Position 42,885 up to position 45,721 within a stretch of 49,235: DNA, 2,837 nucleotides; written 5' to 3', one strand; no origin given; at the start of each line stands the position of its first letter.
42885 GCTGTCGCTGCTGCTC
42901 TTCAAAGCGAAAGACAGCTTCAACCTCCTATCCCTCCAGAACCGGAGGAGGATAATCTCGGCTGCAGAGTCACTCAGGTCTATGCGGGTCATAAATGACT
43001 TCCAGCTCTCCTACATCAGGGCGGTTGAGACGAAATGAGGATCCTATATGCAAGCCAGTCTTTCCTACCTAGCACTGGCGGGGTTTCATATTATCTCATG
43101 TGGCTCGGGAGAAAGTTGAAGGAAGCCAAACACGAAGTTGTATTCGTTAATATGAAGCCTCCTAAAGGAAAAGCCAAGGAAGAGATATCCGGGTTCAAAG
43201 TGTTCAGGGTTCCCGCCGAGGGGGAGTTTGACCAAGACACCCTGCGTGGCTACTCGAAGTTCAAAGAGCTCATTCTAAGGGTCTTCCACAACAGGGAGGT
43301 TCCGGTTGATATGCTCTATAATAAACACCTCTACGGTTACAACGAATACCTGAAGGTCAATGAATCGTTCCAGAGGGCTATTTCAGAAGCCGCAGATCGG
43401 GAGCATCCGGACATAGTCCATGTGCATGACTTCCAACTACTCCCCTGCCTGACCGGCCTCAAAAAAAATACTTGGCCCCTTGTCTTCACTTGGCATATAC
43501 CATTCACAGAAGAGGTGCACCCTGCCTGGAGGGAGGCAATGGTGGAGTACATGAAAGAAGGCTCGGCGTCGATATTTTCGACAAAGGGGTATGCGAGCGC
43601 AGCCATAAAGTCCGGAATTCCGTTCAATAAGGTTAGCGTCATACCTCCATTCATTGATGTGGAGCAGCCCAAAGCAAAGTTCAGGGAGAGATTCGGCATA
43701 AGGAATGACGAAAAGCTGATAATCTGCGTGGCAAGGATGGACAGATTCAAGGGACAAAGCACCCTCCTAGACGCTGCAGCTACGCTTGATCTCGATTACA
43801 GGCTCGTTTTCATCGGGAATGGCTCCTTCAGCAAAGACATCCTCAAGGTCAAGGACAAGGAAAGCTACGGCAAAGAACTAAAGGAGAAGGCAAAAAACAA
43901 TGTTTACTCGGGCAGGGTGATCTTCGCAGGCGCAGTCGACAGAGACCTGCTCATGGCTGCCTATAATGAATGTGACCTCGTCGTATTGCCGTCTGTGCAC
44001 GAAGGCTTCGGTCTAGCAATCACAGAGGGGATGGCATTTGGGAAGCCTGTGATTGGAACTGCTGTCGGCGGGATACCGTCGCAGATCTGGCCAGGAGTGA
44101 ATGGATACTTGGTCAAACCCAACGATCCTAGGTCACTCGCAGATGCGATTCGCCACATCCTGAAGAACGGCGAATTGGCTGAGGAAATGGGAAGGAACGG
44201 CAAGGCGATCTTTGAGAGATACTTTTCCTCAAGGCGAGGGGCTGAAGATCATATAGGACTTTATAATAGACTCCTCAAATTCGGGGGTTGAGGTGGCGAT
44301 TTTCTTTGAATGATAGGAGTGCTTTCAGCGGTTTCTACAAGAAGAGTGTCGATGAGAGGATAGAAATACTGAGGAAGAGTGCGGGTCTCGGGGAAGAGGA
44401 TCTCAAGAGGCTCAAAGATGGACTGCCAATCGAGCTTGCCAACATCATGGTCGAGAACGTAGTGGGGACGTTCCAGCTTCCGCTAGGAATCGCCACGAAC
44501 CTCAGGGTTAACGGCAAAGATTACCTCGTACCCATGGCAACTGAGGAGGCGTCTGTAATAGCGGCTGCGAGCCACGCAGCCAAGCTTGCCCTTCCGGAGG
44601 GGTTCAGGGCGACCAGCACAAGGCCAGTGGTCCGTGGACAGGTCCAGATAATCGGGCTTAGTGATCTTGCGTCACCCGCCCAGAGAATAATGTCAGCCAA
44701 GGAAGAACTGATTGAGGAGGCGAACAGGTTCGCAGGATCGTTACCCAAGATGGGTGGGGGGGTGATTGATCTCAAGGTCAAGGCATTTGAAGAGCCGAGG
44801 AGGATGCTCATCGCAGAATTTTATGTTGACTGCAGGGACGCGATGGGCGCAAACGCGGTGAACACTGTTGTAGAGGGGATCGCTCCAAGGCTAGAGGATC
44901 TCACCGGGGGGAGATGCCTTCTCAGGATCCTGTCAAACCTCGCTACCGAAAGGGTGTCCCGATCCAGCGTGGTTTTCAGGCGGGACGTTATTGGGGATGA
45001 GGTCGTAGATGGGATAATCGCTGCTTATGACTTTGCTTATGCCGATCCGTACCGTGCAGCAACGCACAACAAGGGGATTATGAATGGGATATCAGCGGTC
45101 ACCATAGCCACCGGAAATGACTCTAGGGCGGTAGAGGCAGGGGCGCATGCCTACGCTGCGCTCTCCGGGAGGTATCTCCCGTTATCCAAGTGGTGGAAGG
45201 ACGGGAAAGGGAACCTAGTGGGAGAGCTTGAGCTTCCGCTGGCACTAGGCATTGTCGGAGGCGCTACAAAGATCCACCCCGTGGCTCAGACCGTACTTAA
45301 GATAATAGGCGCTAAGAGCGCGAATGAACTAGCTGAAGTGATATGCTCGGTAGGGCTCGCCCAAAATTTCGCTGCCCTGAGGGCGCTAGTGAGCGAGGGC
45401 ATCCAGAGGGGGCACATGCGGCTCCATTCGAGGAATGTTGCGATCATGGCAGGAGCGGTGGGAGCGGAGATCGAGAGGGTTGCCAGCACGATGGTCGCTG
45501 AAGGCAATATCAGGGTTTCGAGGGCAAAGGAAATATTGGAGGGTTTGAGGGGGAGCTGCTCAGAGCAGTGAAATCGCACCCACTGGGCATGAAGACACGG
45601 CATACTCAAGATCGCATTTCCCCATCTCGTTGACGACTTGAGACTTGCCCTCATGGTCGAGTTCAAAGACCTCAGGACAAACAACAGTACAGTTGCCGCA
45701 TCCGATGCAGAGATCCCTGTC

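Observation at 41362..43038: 558-aa coiled-coil protein I cannot place in a family, with a repeated YxPxY...EG beta-module at both ends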

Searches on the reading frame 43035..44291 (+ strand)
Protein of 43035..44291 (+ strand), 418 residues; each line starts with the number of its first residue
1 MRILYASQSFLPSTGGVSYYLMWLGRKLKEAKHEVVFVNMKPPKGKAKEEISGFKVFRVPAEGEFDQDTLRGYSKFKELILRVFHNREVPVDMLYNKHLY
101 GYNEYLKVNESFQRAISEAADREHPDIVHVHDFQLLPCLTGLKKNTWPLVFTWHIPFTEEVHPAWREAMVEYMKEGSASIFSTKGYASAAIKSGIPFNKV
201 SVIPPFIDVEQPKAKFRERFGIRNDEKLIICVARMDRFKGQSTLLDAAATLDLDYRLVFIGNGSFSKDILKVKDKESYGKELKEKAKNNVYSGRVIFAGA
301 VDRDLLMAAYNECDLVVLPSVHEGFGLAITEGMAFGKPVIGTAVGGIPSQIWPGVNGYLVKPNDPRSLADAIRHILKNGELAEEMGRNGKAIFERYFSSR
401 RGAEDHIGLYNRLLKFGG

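Call 3: search_protein_families(library=pfam, proteins=[window:43035-44291:+], max_evalue=1)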
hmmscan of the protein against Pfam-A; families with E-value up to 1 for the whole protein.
window:43035-44291:+ (418 aa): 10 families
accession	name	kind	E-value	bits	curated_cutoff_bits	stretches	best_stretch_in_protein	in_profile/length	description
PF00534.26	Glycos_transf_1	-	3.1e-41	141.2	26.4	1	214-390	3-170/172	Glycosyl transferases group 1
PF13692.12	Glyco_trans_1_4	-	4.6e-32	111.7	27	1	227-378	2-142/142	Glycosyl transferases group 1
PF13439.12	Glyco_transf_4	-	8.8e-16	58.8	28.5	1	15-210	2-169/170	Glycosyltransferase Family 4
PF00982.27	Glyco_transf_20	-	1.9e-11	43.8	32.5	2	51-175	71-196/473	Glycosyltransferase family 20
PF13579.12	Glyco_trans_4_4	-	4.4e-09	37.3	29.7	1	15-205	1-157/158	Glycosyl transferase 4-like domain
PF08323.17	Glyco_transf_5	-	5.9e-09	36.4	22.7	1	2-161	1-174/239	Starch synthase catalytic domain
PF20706.3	GT4-conflict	-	1.3e-07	31.4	26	1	200-347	174-316/385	Family 4 Glycosyltransferase in conflict systems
PF21269.3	TreT_GT1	-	3.2e-06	27.3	27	1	105-187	63-143/144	Trehalose synthase, N-terminal domain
PF13524.12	Glyco_trans_1_2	-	1.5e-05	25.4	25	1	281-403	27-139/144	Glycosyl transferase-like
PF13477.12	Glyco_trans_4_2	-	0.00011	22.9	23.4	1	115-183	65-138/139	Glycosyl transferase 4-like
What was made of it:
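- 43035..44291 (+): GT4 (GT-B, retaining) glycosyltransferase with an intact EX7E motif. It resembles TreT, sucrose-phosphate synthase and BshA. Pfam Glycos_transf_1 matches at 3e-41, with N-terminal matches to Glyco_transf_20 and TreT_GT1 (call 3).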

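Call 27: search_protein_families(library=ncbifam, proteins=[window:43035-44291:+], max_evalue=0.001)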
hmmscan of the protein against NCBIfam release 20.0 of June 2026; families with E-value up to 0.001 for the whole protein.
window:43035-44291:+ (418 aa): 46 families (the best 25 are shown)
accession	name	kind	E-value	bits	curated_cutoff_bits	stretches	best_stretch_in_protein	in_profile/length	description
NF041876.1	EPS_EpsE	equivalog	1.2e-32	113.7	400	1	199-404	187-387/389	exopolysaccharide biosynthesis GT4 family glycosyltransferase EpsE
TIGR03449.1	mycothiol_MshA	equivalog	4.4e-26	91.7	462.5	1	198-412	188-402/406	D-inositol-3-phosphate glycosyltransferase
TIGR03088.1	stp2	hypoth_equivalog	6.2e-25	88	409.05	1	215-414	183-374/374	TIGR03088 family PEP-CTERM/XrtA system glycosyltransferase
TIGR03999.1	thiol_BshA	equivalog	8.8e-25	87.4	273.7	1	198-414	167-374/375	N-acetyl-alpha-D-glucosaminyl L-malate synthase BshA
TIGR02149.1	glgA_Coryne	subfamily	5.8e-24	84.9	302.4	1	207-413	178-390/391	glycogen synthase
NF047684.1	TeichurnBiosyTuaC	equivalog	1.5e-22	80.1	550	1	206-414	199-390/391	teichuronic acid biosynthesis protein TuaC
TIGR02095.1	glgA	subfamily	4.4e-21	75.1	328.45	2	211-412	277-476/477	glycogen/starch synthase, ADP-glucose type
TIGR04157.1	glyco_rSAM_CFB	subfamily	1e-20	74.1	400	1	210-401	211-397/406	TIGR04157 family glycosyltransferase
TIGR04047.1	MSMEG_0565_glyc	hypoth_equivalog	2.2e-20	73.1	259.85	1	210-411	178-372/373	MSMEG_0565 family glycosyltransferase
NF038295.1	EPS_HpsP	equivalog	7.5e-20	71.3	550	1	202-413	180-387/388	hormogonium polysaccharide biosynthesis glycosyltransferase HpsP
NF041139.1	TreT_Thcocales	equivalog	4.2e-19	68.6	775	1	105-411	105-410/412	trehalose synthase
NF053787.1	GlcN_PG_synth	equivalog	7.4e-19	67.8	480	1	211-414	182-360/361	N-acetylglucosaminyl phosphatidylglycerol synthase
TIGR04063.1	stp3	hypoth_equivalog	5.6e-18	65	442.05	1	107-413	75-395/397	TIGR04063 family PEP-CTERM/XrtA system glycosyltransferase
NF012028.0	PRK15484.1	subfamily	1e-17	64.3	618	1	184-397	147-363/380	lipopolysaccharide N-acetylglucosaminyltransferase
NF038229.1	Glyco4_Geo_Pelo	equivalog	2.9e-17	62.7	400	1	106-414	37-337/338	GPMC system family 4 glycosyltransferase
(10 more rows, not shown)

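Call 37: search_solved_structures(query=window:43035-44291:+, max_evalue=1e-10)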
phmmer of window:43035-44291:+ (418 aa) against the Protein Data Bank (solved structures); distinct sequences matched with E-value up to 1e-10: 19.
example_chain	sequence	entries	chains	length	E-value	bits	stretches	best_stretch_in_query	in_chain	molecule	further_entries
6kih_A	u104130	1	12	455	4.2e-23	84.9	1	211-400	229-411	Tll1590 protein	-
2jjm_A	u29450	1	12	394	1e-19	73.8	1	211-400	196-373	GLYCOSYL TRANSFERASE, GROUP 1 FAMILY PROTEIN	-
3mbo_A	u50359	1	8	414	1.3e-19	73.4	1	211-400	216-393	Glycosyltransferase, group 1 family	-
2x6q_A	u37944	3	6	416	7.1e-18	67.7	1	106-412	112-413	TREHALOSE-SYNTHASE TRET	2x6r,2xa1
5d00_A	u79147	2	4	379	9.7e-18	67.2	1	104-410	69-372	N-acetyl-alpha-D-glucosaminyl L-malate synthase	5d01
2xa2_A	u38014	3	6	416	4.8e-17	65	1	106-412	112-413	TREHALOSE-SYNTHASE TRET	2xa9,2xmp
6zj4_AAA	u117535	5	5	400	1.5e-16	63.3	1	103-397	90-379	Trehalose phosphorylase/synthase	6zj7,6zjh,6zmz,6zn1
3c4q_A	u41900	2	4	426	4.5e-16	61.7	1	199-411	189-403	Predicted glycosyltransferases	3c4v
3c48_A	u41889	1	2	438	4.9e-16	61.6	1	199-411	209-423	Predicted glycosyltransferases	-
5i45_A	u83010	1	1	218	1.9e-14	56.4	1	277-414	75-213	Glycosyl transferases group 1 family protein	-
4xso_B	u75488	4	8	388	3e-14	55.7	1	214-397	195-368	Alr3699 protein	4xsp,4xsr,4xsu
8dvz_A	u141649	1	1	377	1.2e-11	47.1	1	289-414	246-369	N, N'-diacetylbacillosaminyl-diphospho-undecaprenol alpha-1,3-N-acetylgalactosaminyltransf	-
3fro_A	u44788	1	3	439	2e-11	46.5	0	229-409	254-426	GlgA glycogen synthase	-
2bis_A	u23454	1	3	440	2e-11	46.4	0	229-409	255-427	GLGA GLYCOGEN SYNTHASE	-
3l01_A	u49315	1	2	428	2.6e-11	46.1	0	229-378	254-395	GlgA glycogen synthase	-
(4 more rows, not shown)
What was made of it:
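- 43035..44291 (+): The best PDB sequence matches are 6kih, BshA and TreT (call 37).
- On Thermoproteota sugar-phosphate (trehalose-type) osmolyte module: PDB sequence matches: 6kih 4e-23, TreT 7e-18 over residues 106-412 (call 37).
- Its best matches are small-molecule sugar synthases: 6kih, BshA, TreT (call 37). The GT4's stronger matches are small-molecule sugar synthases (calls 27, 37).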

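Call 42: search_protein_families(library=padloc, proteins=[window:43035-44291:+], max_evalue=0.01)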
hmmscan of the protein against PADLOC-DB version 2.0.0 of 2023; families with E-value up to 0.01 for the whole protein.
window:43035-44291:+ (418 aa): 0 families

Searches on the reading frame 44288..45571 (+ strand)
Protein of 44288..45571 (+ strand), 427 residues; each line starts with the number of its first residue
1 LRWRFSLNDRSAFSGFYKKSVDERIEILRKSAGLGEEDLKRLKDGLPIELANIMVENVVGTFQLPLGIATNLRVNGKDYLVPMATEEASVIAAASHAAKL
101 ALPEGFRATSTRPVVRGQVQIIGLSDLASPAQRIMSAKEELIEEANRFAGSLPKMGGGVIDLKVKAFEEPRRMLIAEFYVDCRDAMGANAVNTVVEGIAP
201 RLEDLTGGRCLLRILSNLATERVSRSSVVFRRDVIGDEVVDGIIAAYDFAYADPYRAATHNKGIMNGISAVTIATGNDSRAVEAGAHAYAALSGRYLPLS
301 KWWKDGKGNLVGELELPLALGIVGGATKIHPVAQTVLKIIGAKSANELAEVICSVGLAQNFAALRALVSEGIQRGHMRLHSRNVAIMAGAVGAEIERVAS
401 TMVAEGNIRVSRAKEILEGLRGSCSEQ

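Call 3: search_protein_families(library=pfam, proteins=[window:44288-45571:+], max_evalue=1)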
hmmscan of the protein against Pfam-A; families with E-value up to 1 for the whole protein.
window:44288-45571:+ (427 aa): 3 families
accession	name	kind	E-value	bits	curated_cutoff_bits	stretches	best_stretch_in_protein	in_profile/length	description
PF00368.23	HMG-CoA_red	-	2.2e-106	356.4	27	1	21-380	2-367/368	Hydroxymethylglutaryl-coenzyme A reductase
PF12585.13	DUF3759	-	0.38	11.2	25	1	356-401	21-66/92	Protein of unknown function (DUF3759)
PF22746.1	SHOCT-like_DUF2089-C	-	0.39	10.9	27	1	401-422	8-29/32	SHOCT-like domain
